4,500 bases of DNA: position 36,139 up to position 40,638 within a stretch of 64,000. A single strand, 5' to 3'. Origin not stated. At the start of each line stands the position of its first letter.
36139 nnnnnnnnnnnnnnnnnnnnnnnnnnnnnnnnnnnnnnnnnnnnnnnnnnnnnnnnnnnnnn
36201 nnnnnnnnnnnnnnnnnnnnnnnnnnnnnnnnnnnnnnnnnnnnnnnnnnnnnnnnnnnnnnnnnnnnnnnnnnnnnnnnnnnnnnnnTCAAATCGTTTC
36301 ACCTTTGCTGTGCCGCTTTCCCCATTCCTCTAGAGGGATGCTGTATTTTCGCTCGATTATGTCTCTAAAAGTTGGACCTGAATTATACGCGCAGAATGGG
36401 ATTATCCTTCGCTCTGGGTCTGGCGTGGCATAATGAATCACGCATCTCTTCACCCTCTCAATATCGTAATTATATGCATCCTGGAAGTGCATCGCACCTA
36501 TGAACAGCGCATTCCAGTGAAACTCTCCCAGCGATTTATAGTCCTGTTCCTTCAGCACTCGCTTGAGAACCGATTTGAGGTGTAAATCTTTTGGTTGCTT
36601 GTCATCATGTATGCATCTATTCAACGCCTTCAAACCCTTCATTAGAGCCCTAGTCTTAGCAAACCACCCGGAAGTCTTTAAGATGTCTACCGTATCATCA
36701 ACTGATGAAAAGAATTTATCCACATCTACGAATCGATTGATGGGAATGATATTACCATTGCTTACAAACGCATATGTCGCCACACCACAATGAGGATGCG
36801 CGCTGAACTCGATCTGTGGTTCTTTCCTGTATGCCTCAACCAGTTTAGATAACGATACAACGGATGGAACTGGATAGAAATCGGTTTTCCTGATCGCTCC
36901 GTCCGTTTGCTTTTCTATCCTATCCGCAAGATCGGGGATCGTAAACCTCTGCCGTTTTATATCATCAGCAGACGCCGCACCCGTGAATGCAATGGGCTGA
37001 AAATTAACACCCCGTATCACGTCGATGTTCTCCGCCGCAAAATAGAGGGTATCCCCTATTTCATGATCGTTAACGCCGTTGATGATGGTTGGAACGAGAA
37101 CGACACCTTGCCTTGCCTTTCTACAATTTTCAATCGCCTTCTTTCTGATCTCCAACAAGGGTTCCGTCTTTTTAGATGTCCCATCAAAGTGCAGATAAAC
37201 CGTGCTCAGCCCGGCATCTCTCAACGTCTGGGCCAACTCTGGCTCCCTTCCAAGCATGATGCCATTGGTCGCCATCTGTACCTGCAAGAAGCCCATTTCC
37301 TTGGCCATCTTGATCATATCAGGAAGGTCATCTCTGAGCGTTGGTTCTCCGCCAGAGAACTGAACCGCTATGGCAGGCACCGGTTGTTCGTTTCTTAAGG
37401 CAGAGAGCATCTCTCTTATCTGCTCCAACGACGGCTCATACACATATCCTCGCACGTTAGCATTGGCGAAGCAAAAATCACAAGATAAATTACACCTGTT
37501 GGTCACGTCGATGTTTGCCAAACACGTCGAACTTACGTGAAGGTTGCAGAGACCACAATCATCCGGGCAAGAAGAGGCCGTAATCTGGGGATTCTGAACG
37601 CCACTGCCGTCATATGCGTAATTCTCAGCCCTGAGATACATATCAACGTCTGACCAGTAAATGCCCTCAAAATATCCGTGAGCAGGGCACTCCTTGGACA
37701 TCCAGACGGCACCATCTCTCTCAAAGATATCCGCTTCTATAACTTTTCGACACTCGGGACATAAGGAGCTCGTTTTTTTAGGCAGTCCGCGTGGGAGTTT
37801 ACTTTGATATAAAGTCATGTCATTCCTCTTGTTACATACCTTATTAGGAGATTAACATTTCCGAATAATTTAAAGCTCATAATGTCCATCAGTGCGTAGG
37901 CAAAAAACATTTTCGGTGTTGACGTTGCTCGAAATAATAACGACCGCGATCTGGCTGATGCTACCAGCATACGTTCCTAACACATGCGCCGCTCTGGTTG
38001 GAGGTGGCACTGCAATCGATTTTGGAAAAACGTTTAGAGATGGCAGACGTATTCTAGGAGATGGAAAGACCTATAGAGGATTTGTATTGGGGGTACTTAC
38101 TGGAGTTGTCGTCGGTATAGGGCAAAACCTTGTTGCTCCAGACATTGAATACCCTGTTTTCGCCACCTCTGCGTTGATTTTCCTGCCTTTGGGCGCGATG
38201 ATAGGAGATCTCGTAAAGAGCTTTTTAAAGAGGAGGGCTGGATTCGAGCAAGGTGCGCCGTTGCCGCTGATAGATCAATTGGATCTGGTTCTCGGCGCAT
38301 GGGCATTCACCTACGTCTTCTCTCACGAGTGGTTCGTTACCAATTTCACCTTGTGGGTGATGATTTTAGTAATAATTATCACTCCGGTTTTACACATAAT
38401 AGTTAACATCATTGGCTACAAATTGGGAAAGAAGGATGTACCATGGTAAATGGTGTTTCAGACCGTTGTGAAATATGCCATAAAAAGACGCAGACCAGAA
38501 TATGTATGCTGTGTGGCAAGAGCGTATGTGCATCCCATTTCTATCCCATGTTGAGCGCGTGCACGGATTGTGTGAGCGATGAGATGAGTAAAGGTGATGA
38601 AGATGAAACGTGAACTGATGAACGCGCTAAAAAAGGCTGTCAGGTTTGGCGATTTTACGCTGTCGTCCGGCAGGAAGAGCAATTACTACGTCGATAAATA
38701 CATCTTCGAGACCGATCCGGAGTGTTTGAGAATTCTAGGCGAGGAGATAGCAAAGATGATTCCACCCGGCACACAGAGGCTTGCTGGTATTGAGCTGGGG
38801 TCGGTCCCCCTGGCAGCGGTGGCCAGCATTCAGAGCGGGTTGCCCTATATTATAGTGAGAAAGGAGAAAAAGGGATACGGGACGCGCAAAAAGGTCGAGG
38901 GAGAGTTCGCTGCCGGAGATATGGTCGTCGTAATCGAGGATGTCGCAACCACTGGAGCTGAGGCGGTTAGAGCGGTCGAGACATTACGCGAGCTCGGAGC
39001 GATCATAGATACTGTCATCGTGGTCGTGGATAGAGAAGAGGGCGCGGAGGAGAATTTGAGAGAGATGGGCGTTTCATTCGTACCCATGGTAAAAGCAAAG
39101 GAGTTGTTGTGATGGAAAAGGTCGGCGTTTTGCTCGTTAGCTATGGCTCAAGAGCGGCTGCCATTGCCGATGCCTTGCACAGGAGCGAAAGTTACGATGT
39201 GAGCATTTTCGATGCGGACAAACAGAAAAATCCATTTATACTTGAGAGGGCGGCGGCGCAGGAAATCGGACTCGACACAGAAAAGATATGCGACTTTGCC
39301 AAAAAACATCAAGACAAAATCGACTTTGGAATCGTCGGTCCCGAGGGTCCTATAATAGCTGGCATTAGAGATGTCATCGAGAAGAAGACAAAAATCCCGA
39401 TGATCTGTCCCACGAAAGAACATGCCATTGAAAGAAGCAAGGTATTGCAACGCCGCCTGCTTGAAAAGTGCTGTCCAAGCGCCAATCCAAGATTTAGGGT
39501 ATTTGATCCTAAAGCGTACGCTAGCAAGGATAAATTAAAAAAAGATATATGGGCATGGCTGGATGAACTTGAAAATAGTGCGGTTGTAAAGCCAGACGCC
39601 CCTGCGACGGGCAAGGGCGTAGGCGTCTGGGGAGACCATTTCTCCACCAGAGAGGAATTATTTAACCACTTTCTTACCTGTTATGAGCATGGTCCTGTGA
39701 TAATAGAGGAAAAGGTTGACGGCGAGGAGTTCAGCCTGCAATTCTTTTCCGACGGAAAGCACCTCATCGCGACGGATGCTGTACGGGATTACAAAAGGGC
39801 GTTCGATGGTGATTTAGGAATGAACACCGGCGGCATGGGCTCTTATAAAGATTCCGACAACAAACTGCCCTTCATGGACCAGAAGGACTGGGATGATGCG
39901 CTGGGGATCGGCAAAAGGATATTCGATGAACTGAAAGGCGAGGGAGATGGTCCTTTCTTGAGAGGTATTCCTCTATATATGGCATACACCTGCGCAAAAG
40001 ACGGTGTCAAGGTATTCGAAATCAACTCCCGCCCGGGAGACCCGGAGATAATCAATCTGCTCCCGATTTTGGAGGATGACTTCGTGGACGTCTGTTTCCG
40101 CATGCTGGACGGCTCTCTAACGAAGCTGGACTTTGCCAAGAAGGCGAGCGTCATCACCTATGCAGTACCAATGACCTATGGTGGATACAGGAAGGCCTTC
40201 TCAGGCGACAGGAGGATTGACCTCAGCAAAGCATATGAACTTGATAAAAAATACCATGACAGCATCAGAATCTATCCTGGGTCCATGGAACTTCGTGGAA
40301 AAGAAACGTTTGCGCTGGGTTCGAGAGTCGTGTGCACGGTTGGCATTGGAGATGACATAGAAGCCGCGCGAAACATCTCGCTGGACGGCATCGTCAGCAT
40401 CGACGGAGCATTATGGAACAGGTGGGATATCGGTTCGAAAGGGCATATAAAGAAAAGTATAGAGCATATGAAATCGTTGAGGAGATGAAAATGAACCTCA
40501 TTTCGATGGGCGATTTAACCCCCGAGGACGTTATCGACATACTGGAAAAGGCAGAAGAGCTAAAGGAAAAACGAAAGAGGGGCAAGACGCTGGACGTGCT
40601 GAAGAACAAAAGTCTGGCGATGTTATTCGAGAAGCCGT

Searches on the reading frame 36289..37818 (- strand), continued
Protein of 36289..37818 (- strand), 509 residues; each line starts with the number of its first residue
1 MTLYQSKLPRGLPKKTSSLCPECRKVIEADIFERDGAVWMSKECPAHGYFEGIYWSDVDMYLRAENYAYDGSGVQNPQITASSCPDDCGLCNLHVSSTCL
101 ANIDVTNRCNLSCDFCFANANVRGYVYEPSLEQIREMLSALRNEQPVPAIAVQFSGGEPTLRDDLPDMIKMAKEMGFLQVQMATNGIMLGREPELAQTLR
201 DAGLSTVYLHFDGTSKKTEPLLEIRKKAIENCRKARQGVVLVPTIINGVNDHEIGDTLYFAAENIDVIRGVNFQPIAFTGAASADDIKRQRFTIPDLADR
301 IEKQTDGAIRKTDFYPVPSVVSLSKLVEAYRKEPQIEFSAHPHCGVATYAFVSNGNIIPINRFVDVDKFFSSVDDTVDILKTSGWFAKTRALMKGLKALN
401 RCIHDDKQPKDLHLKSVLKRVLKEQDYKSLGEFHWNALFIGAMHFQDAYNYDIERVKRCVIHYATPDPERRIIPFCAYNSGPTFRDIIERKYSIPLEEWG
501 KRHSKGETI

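Call 56: search_protein_families(library=ncbifam, proteins=[L038:196-954:+, L002:19304-20113:+], max_evalue=1e-10)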
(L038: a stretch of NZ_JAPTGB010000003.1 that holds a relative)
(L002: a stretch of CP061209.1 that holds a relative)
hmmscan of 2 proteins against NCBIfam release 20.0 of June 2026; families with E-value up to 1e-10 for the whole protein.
L038:196-954:+ (252 aa): 4 families
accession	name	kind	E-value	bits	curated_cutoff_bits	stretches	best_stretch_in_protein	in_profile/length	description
NF009809.0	PRK13293.1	equivalog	2.2e-87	292.6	274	1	8-250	2-248/253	coenzyme F420-0:L-glutamate ligase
TIGR01916.1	F420_cofE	equivalog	8.6e-82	274.2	180.65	1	10-246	2-244/244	coenzyme F420-0:L-glutamate ligase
NF009810.0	PRK13294.1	equivalog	1.2e-48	166.1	304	1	7-232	11-226/449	coenzyme F420-0:L-glutamate ligase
TIGR04132.1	intra_fol_E_lig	hypoth_equivalog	1.4e-16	60.7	350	1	112-225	88-201/241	putative folate metabolism gamma-glutamate ligase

L002:19304-20113:+ (269 aa): 4 families
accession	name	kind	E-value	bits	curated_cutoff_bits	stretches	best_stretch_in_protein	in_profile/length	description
NF009809.0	PRK13293.1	equivalog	8.1e-66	222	274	1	8-245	4-237/253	coenzyme F420-0:L-glutamate ligase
TIGR01916.1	F420_cofE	equivalog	9.4e-66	221.7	180.65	1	13-241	8-233/244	coenzyme F420-0:L-glutamate ligase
NF009810.0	PRK13294.1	equivalog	5.4e-34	117.8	304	1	15-250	22-242/449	coenzyme F420-0:L-glutamate ligase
TIGR04132.1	intra_fol_E_lig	hypoth_equivalog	5.7e-32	111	350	1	9-243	3-218/241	putative folate metabolism gamma-glutamate ligase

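Call 67: search_solved_structures(query=L038:196-954:+, show_alignments=3)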
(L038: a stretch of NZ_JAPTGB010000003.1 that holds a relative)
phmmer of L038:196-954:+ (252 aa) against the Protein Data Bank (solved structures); distinct sequences matched with E-value up to 0.001: 3.
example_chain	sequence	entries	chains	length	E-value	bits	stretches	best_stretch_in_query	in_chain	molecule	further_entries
2phn_A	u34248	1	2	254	4.7e-67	229.3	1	7-249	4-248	F420-0:gamma-glutamyl ligase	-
7uld_A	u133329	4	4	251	5.3e-67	229.1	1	7-249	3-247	Coenzyme F420:L-glutamate ligase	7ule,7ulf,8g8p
2g9i_A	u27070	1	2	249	7.7e-67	228.6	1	7-249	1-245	F420-0:gamma-glutamyl ligase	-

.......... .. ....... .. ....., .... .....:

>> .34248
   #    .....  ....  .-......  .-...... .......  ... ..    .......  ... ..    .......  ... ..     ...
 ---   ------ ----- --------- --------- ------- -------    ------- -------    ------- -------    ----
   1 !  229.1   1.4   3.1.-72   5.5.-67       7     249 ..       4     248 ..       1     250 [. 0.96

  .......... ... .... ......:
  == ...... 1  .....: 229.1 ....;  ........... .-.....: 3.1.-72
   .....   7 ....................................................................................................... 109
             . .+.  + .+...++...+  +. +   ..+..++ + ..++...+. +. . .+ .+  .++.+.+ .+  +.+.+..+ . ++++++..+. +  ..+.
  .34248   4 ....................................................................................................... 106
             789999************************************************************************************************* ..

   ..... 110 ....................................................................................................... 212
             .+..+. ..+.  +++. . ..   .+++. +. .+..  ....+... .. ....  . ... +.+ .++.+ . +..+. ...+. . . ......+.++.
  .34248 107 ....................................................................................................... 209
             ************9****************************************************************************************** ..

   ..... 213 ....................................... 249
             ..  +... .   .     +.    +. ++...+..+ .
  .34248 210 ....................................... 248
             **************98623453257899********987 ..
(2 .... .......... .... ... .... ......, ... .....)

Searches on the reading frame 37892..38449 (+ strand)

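Call 3: search_protein_families(library=ncbifam, proteins=[window:37892-38449:+], max_evalue=0.001)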
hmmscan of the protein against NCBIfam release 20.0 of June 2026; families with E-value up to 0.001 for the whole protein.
window:37892-38449:+ (185 aa): 2 families
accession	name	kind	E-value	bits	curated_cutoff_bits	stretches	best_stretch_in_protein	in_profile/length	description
NF003114.0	PRK04032.1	equivalog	6.1e-65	218.3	148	1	12-185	3-172/172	CDP-2,3-bis-(O-geranylgeranyl)-sn-glycerol synthase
NF008635.0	PRK11624.1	equivalog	4.5e-05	23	385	1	42-121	169-250/285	phosphatidate cytidylyltransferase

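Call 4: search_protein_families(library=pfam, proteins=[window:37892-38449:+], max_evalue=0.001)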
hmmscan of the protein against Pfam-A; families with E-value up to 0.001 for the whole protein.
window:37892-38449:+ (185 aa): 2 families
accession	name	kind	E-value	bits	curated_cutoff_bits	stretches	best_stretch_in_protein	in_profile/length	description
PF01864.22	CarS-like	-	7.8e-54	182.7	22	1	12-185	1-175/175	CDP-archaeol synthase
PF01148.25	CTP_transf_1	-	3.9e-06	27.3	24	1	58-117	169-229/264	Cytidylyltransferase family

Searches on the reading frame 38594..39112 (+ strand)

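Call 25: search_protein_families(library=pfam, proteins=[window:38594-39112:+], max_evalue=0.01)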
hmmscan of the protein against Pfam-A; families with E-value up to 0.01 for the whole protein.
window:38594-39112:+ (172 aa): 1 family
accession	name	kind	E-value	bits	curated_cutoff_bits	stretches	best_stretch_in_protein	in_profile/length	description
PF00156.33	Pribosyltran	-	1.3e-05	25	26.3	1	63-153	33-132/158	Phosphoribosyl transferase domain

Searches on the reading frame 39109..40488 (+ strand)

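Call 25: search_protein_families(library=pfam, proteins=[window:39109-40488:+], max_evalue=0.01)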
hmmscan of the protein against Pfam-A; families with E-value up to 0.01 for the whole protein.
window:39109-40488:+ (459 aa): 3 families
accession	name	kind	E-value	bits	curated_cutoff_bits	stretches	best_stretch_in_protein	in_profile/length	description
PF01071.24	GARS_A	-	8.7e-30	104.4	27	1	145-313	27-193/194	Phosphoribosylglycinamide synthetase, ATP-grasp (A) domain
PF02844.21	GARS_N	-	3.3e-12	47.5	29.5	1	7-106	3-97/100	Phosphoribosylglycinamide synthetase, N domain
PF02843.22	GARS_C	-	1.2e-05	26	34.8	1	353-444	4-92/92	Phosphoribosylglycinamide synthetase, C domain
